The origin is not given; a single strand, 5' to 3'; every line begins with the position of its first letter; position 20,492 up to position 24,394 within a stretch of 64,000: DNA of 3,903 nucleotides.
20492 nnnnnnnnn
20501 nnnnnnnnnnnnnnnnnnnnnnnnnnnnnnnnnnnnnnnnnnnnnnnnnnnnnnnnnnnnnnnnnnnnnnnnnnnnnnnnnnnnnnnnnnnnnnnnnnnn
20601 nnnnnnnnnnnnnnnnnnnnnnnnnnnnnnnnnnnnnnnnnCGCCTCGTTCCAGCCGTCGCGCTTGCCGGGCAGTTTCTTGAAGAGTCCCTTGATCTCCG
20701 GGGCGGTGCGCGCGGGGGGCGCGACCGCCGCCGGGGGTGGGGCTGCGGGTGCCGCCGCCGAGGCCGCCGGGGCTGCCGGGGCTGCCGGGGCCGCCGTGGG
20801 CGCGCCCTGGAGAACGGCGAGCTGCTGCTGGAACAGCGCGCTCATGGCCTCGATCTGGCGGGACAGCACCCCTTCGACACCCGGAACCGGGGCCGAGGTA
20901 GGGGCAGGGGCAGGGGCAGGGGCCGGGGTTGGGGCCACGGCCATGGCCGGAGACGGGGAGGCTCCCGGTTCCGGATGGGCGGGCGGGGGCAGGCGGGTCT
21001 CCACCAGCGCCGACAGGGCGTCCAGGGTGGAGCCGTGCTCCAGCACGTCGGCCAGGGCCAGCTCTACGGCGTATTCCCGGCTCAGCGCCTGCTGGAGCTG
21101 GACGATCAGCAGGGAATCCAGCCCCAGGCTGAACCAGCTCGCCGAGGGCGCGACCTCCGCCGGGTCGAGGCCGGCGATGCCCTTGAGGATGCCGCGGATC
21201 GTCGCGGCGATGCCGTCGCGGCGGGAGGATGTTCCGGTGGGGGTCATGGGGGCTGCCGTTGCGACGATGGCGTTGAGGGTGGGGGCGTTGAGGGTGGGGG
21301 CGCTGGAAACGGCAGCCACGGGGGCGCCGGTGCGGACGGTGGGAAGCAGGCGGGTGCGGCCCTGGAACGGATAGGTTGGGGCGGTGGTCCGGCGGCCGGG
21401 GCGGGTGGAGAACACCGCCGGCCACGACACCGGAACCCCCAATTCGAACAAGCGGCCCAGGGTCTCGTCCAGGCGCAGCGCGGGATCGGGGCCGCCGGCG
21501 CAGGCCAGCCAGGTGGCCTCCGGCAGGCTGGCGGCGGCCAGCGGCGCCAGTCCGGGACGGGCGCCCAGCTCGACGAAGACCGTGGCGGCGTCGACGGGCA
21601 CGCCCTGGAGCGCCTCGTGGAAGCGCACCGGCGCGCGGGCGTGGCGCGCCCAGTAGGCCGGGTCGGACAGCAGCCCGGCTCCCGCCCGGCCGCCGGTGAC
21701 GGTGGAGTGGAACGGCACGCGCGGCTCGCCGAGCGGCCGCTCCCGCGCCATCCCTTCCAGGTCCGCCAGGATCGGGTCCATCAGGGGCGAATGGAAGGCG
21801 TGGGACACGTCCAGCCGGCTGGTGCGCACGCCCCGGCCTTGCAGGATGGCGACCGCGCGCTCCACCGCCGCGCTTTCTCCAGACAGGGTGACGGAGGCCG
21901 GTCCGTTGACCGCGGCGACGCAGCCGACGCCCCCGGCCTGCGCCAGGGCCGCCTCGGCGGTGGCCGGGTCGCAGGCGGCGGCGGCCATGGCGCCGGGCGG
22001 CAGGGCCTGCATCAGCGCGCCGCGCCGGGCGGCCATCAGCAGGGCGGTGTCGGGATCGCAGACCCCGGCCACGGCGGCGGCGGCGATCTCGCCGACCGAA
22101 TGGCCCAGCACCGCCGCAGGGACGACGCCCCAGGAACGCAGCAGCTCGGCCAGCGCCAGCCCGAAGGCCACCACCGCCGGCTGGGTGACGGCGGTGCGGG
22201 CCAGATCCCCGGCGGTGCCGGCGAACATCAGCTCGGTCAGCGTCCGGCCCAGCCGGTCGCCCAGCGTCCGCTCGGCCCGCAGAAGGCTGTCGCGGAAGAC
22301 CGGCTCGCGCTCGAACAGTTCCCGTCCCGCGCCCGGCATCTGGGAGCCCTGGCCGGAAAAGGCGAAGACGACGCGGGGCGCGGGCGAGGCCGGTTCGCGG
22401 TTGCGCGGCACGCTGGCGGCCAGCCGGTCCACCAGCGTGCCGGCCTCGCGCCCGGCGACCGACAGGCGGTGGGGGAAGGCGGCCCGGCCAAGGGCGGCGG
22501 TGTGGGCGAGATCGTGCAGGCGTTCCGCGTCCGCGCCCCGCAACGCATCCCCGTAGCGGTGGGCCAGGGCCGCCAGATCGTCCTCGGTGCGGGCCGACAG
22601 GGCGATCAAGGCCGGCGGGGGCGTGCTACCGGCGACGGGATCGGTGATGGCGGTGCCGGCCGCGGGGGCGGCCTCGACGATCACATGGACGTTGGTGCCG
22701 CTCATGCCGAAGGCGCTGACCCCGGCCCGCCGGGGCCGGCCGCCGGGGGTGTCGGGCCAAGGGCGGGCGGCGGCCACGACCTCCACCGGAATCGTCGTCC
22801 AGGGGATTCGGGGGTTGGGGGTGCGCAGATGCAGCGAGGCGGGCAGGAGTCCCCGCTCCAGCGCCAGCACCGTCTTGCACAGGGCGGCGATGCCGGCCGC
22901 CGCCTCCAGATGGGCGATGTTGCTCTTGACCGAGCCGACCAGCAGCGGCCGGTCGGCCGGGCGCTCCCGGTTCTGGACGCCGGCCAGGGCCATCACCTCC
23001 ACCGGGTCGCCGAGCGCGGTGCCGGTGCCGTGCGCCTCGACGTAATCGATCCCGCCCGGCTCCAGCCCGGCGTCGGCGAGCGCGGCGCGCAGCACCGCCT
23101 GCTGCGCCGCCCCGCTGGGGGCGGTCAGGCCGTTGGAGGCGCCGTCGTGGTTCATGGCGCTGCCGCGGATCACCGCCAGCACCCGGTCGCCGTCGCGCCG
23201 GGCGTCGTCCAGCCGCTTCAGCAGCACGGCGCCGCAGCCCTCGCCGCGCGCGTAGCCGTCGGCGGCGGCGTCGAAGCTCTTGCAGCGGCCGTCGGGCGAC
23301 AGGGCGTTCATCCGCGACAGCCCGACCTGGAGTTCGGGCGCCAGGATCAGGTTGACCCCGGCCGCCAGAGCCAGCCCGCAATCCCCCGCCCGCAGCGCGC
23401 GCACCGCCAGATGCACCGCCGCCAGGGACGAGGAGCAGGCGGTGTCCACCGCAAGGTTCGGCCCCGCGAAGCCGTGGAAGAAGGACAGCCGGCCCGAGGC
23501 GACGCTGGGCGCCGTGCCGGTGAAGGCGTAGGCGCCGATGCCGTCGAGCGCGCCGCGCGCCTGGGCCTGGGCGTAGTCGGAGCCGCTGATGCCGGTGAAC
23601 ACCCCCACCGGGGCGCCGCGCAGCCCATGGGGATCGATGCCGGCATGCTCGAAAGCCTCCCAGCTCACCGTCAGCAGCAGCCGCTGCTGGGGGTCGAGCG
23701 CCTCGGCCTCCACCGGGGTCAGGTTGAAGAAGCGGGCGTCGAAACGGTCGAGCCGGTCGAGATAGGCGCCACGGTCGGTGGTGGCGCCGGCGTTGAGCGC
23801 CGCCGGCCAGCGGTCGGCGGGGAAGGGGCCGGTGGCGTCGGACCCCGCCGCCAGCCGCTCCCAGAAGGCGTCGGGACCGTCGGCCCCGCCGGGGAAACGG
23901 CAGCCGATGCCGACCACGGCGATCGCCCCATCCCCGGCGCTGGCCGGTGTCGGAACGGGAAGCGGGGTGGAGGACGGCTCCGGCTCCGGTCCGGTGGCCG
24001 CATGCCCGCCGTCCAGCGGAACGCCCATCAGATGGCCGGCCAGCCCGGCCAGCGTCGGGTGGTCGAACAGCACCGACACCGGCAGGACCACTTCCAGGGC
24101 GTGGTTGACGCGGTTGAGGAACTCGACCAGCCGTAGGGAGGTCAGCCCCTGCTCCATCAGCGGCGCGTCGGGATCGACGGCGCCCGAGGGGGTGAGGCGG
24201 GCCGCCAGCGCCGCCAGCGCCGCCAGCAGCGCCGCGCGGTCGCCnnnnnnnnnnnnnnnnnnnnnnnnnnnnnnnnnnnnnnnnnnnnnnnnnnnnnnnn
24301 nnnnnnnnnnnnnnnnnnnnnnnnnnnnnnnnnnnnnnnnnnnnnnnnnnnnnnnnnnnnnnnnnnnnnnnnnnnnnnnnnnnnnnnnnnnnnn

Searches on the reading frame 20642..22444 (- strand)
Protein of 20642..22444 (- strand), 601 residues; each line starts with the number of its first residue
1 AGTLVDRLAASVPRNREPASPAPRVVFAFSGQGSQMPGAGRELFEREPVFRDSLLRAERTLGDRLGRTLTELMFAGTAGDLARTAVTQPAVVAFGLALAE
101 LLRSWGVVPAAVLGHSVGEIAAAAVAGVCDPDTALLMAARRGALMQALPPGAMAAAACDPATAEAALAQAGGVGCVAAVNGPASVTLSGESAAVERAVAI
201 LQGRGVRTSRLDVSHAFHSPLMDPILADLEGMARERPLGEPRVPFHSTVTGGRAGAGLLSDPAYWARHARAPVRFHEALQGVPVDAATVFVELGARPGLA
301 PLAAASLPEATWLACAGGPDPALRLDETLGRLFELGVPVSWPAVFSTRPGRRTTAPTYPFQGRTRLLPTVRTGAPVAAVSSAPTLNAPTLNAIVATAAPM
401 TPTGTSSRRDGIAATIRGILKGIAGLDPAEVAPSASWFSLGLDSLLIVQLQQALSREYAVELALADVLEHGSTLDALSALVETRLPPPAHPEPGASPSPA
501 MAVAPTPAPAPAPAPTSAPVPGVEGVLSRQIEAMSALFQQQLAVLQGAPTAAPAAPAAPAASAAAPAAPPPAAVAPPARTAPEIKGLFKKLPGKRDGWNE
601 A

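Call 7: search_protein_families(library=pfam, proteins=[window:20642-22444:-], max_evalue=0.01)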
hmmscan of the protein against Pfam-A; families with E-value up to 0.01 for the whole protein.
window:20642-22444:- (601 aa): 2 families
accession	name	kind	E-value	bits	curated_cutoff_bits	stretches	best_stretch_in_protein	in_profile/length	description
PF00698.26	Acyl_transf_1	-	2.2e-58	198.7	32.7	1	26-299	1-271/319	Acyl transferase domain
PF00550.31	PP-binding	-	1.3e-13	51.4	20.8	1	415-481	2-67/67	Phosphopantetheine attachment site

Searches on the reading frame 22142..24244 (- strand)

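Call 7: search_protein_families(library=pfam, proteins=[window:22142-24244:-], max_evalue=0.01)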
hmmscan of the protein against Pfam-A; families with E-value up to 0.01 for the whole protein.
window:22142-24244:- (701 aa): 8 families
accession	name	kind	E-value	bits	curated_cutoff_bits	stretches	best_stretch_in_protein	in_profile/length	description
PF00109.32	ketoacyl-synt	-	4.1e-86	289.1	20.8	1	107-348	3-252/252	Beta-ketoacyl synthase, N-terminal domain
PF02801.28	Ketoacyl-synt_C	-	3.5e-42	143.6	20.8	1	356-473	1-118/119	Beta-ketoacyl synthase, C-terminal domain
PF16197.11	KAsynt_C_assoc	-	2.2e-16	60.7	33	1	476-593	1-107/111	Ketoacyl-synthetase C-terminal extension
PF00698.26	Acyl_transf_1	-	1.8e-13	51.1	32.7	1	626-701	1-76/319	Acyl transferase domain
PF00550.31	PP-binding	-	2.6e-13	50.5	20.8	1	10-72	7-67/67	Phosphopantetheine attachment site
PF22621.2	CurL-like_PKS_C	-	3.5e-13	49.8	27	1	546-608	2-64/64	CurL-like, PKS C-terminal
PF22336.2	RhiE-like_linker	-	1.5e-08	34.9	27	1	549-611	2-63/67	RhiE-like, KS-MAT linker domain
PF00108.29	Thiolase_N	-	0.00027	20.8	26.4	1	263-298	78-113/260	Thiolase, N-terminal domain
